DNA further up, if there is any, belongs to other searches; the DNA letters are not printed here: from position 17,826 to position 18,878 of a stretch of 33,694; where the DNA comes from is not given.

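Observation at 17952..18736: Low-GC, free-standing HTH + double-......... gene lodged 25 nt behind tRNA-Leu(CAA)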

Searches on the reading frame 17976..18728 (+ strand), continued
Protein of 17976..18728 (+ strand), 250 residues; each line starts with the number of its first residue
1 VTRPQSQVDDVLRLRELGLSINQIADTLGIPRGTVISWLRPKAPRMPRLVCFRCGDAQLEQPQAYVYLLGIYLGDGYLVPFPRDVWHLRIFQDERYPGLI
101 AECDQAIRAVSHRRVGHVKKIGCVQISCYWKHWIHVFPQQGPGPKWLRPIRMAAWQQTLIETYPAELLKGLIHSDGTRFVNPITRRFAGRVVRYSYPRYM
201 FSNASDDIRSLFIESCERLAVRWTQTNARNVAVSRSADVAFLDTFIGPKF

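Call 25: fold_search(model_id=the predicted structure, library=pdb)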
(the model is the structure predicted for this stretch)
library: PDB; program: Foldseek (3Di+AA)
matches with E <= 10: 868; with E <= 0.001: 90
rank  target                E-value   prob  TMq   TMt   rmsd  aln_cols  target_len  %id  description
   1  2dch                  1.1e-09  1.00  0.54  0.64   4.0       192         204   17  Crystal structure of archaeal intron-encoded homing endonuclease I-Tsp061I (released 2006-07-06)
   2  3eh8_A                2.0e-07  1.00  0.46  0.45   6.1       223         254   14  Crystal structure of Y2 I-AniI variant (F13Y/S111Y)/DNA complex with calcium (released 2009-01-13)
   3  2ab5_B                2.1e-07  1.00  0.44  0.43   7.0       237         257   14  bI3 LAGLIDADG Maturase (released 2005-08-30)
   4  3uvf_A                2.8e-07  1.00  0.42  0.42   7.5       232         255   15  Expanding LAGALIDADG endonuclease scaffold diversity by rapidly surveying evolutionary sequence space (released 2012-02-29)
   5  2ab5_A                3.0e-07  1.00  0.43  0.42   7.0       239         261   13  bI3 LAGLIDADG Maturase (released 2005-08-30)
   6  3fd2_A                5.0e-07  1.00  0.47  0.37  11.4       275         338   14  Crystal structure of mMsoI/DNA complex with calcium (released 2009-06-30)
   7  1p8k_Z                7.6e-07  1.00  0.46  0.45   5.7       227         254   14  The structure and DNA recognition of a bifunctional homing endonuclease and group I intron splicing factor (released 2004-01-20)
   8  1mow_A                2.2e-06  1.00  0.49  0.50   4.3       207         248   12  E-DreI (released 2002-11-29)
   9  4yit_D                2.9e-06  1.00  0.46  0.42   9.7       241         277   12  Crystal Structure of LAGLIDADG Meganuclease I-AabMI Bound to Uncleaved DNA (released 2016-03-23)
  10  11qf_B                3.1e-06  1.00  0.43  0.38  11.1       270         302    9  I-PnoMI with solubilizing mutations (released 2026-03-25)
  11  7rcf_A                5.3e-06  1.00  0.44  0.39  10.6       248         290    8  Fourth stage reengineered variant of I-OnuI with stability enhancing substitutions (released 2022-06-29)
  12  3oor_A                7.1e-06  1.00  0.47  0.51   8.9       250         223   10  I-SceI mutant (K86R/G100T)complexed with C/G+4 DNA substrate (released 2010-11-17)
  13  4efj_A                7.1e-06  1.00  0.41  0.36  10.8       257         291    9  Crystal structure of I-GzeII LAGLIDADG homing endonuclease in complex with DNA target site (released 2012-05-02)
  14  5o6g_A                8.0e-06  1.00  0.43  0.56   6.6       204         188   15  Structures and dynamics of mesophilic variants from the homing endonuclease I-DmoI (released 2017-12-06)
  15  7qsu                  8.4e-06  1.00  0.50  0.35   5.8       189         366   15  Crystal structure of homing endonuclease-associated TliVMA intein (C1A, d333-339) (released 2022-03-30)
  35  3hyj_D                2.4e-05  1.00  0.47  0.58   5.9       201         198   11  Crystal structure of the N-terminal LAGLIDADG domain of DUF199/WhiA (released 2009-09-01)
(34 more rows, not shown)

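Call 30: search_protein_families(library=pfam, proteins=[L020:1441-3312:+, L020:3317-4252:+, L020:4233-5171:+, L020:5012-5713:+, L020:5042-5734:-, L020:6769-8208:-, L020:8329-9045:-, L020:9149-11653:-, L020:11083-12510:-, L020:593-1522:+], max_evalue=0.00001)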
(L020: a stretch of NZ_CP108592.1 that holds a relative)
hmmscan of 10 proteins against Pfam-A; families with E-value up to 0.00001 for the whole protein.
L020:1441-3312:+ (623 aa): 1 family
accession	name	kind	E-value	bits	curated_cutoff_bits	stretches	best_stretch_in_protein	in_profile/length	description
PF02653.21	BPD_transp_2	-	7.8e-43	147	26.8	1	295-578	9-268/269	Branched-chain amino acid transport system / permease component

L020:3317-4252:+ (311 aa): 3 families
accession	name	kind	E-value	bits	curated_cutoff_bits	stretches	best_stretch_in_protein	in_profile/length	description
PF00005.33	ABC_tran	-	6.9e-33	114.6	25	1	30-189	2-137/137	ABC transporter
PF12399.14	BCA_ABC_TP_C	-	1e-09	38.2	25.5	1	237-262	1-26/27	Branched-chain amino acid ATP-binding cassette transporter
PF13304.12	AAA_21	-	4.8e-09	37.1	27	0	41-60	1-20/304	AAA domain, putative AbiEii toxin, Type IV TA system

L020:4233-5171:+ (312 aa): 0 families

L020:5012-5713:+ (233 aa): 0 families

L020:5042-5734:- (230 aa): 2 families
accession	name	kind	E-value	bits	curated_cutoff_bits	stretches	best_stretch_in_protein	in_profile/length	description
PF00072.30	Response_reg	-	2.1e-28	99.1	30.2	1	39-148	1-110/111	Response regulator receiver domain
PF03861.19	ANTAR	-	2.4e-20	72.5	27.3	1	166-219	1-54/54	ANTAR domain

L020:6769-8208:- (479 aa): 3 families
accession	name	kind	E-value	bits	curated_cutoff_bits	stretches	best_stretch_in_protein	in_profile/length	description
PF00224.27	PK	-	8.7e-122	406.7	30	1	1-324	1-328/328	Pyruvate kinase, barrel domain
PF02887.21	PK_C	-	1.7e-31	109.1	28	1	358-470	2-114/114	Pyruvate kinase, alpha/beta domain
PF03328.21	HpcH_HpaI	-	5.5e-07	29.5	25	0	164-245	63-153/221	HpcH/HpaI aldolase/citrate lyase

L020:8329-9045:- (238 aa): 1 family
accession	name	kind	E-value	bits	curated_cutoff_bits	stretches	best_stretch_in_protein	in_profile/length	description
PF04402.19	SIMPL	-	3.5e-37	129.1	25.2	1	21-230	1-205/205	Protein of unknown function (DUF541)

L020:9149-11653:- (834 aa): 0 families

L020:11083-12510:- (475 aa): 1 family
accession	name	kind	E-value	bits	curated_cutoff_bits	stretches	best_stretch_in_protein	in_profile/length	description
PF13434.12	Lys_Orn_oxgnase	-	2.2e-114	382.6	21.3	1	11-363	1-338/339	L-lysine 6-monooxygenase/L-ornithine 5-monooxygenase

L020:593-1522:+ (309 aa): 1 family
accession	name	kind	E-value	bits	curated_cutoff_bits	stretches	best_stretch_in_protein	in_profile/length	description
PF02653.21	BPD_transp_2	-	2.5e-44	151.9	26.8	1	8-293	2-269/269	Branched-chain amino acid transport system / permease component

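Call 43: find_homologous_proteins(query=L020:5042-5734:-, max_evalue=1e-60)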
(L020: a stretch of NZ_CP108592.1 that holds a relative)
Query L020:5042-5734:- (230 aa): 7926 proteins with E <= 1e-60 among 8000 candidates; the best 120 are listed.
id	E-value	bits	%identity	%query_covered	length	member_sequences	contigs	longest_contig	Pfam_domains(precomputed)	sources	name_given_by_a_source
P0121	8.9e-127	439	96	96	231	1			PF03861.20,PF00072.31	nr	nr:response regulator [Streptomyces sp. SID5594]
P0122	1.6e-126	438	96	96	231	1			PF03861.20,PF00072.31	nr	nr:response regulator [Streptomyces sp. SID7815]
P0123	3.7e-125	433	97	95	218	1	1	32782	PF03861.20,PF00072.31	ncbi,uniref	ncbi:ANTAR domain-containing response regulator [Streptomyces californicus]|uniref:ANTAR domain-cont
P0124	3.3e-123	427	95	95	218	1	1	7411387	PF03861.20,PF00072.31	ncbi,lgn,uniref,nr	ncbi:response regulator [Streptomyces sp. NBC_01341]|uniref:ANTAR domain-containing response regulat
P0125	7.4e-123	426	95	95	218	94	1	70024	PF03861.20,PF00072.31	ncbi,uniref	ncbi:ANTAR domain-containing response regulator [Streptomyces rubiginosohelvolus]|uniref:ANTAR domai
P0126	8.4e-123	426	95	95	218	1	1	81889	PF03861.20,PF00072.31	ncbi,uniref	ncbi:ANTAR domain-containing response regulator [Streptomyces microflavus]|uniref:ANTAR domain-conta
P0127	9.6e-123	426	95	95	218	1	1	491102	PF03861.20,PF00072.31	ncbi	ncbi:ANTAR domain-containing response regulator [Kitasatospora albolonga]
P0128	1.6e-122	425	95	95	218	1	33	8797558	PF03861.20,PF00072.31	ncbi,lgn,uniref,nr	ncbi:response regulator [Streptomyces sp. NPDC049967]|uniref:Transcriptional regulatory protein Pdta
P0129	2.0e-122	425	95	95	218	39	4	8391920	PF03861.20,PF00072.31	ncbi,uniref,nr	ncbi:ANTAR domain-containing response regulator [Streptomyces sp. NPDC079020]|uniref:ANTAR domain-co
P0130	3.3e-122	424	94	95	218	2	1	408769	PF03861.20,PF00072.31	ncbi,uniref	ncbi:response regulator [Streptomyces sp. NPDC048565]|uniref:ANTAR domain-containing response regula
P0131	3.9e-122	424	94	95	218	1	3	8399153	PF03861.20,PF00072.31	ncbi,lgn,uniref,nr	ncbi:response regulator [Streptomyces sp. NBC_01102]|uniref:ANTAR domain-containing response regulat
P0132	4.0e-122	424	94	95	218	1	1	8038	PF03861.20,PF00072.31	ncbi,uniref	ncbi:ANTAR domain-containing response regulator [Streptomyces sp. NPDC058221]|uniref:ANTAR domain-co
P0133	4.6e-122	423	94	95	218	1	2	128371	PF03861.20,PF00072.31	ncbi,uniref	ncbi:ANTAR domain-containing response regulator [Streptomyces sp. NPDC058637]|uniref:ANTAR domain-co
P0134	5.4e-122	423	94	95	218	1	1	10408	PF03861.20,PF00072.31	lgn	-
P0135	5.6e-122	423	94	96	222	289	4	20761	PF03861.20,PF00072.31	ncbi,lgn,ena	-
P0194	5.6e-115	400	90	93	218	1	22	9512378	PF03861.20,PF00072.31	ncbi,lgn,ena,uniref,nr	ncbi:ANTAR domain-containing response regulator [Streptomyces griseorubiginosus]|uniref:Transcriptio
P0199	6.4e-115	400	90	94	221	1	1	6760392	PF03861.20,PF00072.31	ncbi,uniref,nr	ncbi:Two-component system response regulator [Streptomyces clavuligerus]|uniref:Transcriptional regu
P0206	9.1e-115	400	90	93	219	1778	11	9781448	PF03861.20,PF00072.31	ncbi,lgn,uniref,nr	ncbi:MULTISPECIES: ANTAR domain-containing response regulator [Streptomyces]|uniref:Response regulat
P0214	1.2e-114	399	89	93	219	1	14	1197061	PF03861.20,PF00072.31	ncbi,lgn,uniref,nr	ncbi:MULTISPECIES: ANTAR domain-containing response regulator [Streptomyces]|uniref:Transcriptional 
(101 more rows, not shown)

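Call 44: find_encoding_contigs(protein=P0206, flank=3000, max_places=10)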
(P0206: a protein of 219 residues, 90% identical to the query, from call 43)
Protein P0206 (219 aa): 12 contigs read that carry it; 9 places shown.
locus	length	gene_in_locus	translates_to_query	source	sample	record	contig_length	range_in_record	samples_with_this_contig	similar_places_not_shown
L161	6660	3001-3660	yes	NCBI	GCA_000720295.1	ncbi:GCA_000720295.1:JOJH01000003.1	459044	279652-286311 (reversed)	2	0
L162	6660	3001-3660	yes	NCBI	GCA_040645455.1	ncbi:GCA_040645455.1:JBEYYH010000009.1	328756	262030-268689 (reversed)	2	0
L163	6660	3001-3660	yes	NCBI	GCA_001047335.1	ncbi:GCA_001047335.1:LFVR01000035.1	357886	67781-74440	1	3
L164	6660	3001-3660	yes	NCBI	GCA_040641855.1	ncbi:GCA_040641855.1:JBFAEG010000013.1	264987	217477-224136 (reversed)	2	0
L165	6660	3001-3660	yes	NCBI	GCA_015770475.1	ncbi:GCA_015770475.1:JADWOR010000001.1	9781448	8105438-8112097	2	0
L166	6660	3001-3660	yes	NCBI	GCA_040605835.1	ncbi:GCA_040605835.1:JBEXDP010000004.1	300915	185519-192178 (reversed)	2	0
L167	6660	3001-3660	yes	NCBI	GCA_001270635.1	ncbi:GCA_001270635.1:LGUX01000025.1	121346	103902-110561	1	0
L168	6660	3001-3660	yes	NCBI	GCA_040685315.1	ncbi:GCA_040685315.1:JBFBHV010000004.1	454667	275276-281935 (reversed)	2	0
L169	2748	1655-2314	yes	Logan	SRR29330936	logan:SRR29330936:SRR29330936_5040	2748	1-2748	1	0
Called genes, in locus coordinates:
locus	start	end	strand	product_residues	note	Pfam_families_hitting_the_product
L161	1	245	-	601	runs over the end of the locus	PF00149:Metallophos, PF09587:PGA_cap (weak), PF02872:5_nucleotid_C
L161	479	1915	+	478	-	PF00224:PK, PF02887:PK_C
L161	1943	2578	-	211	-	-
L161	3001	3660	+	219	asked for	PF00072:Response_reg, PF03861:ANTAR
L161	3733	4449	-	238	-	PF00005:ABC_tran, PF13304:AAA_21 (faint)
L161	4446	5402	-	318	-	PF00005:ABC_tran, PF13304:AAA_21 (faint), PF12399:BCA_ABC_TP_C (weak)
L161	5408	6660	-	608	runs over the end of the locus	PF02653:BPD_transp_2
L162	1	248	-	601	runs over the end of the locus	PF00149:Metallophos, PF09587:PGA_cap (weak), PF02872:5_nucleotid_C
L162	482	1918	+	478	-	PF00224:PK, PF02887:PK_C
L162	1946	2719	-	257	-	-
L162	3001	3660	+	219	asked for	PF00072:Response_reg, PF03861:ANTAR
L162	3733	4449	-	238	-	PF00005:ABC_tran, PF13304:AAA_21 (faint)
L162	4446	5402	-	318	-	PF00005:ABC_tran, PF13304:AAA_21 (faint), PF12399:BCA_ABC_TP_C (weak)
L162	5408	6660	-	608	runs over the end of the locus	PF02653:BPD_transp_2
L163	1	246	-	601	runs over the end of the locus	PF00149:Metallophos, PF09587:PGA_cap (weak), PF02872:5_nucleotid_C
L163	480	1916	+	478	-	PF00224:PK, PF02887:PK_C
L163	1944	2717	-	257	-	-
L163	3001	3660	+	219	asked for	PF00072:Response_reg, PF03861:ANTAR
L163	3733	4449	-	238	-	PF00005:ABC_tran, PF13304:AAA_21 (faint)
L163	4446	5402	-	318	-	PF00005:ABC_tran, PF13304:AAA_21 (faint), PF12399:BCA_ABC_TP_C (weak)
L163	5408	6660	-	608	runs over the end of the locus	PF02653:BPD_transp_2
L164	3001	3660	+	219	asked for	PF00072:Response_reg, PF03861:ANTAR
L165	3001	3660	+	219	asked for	PF00072:Response_reg, PF03861:ANTAR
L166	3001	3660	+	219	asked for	PF00072:Response_reg, PF03861:ANTAR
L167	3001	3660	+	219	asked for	PF00072:Response_reg, PF03861:ANTAR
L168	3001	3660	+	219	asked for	PF00072:Response_reg, PF03861:ANTAR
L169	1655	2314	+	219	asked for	PF00072:Response_reg, PF03861:ANTAR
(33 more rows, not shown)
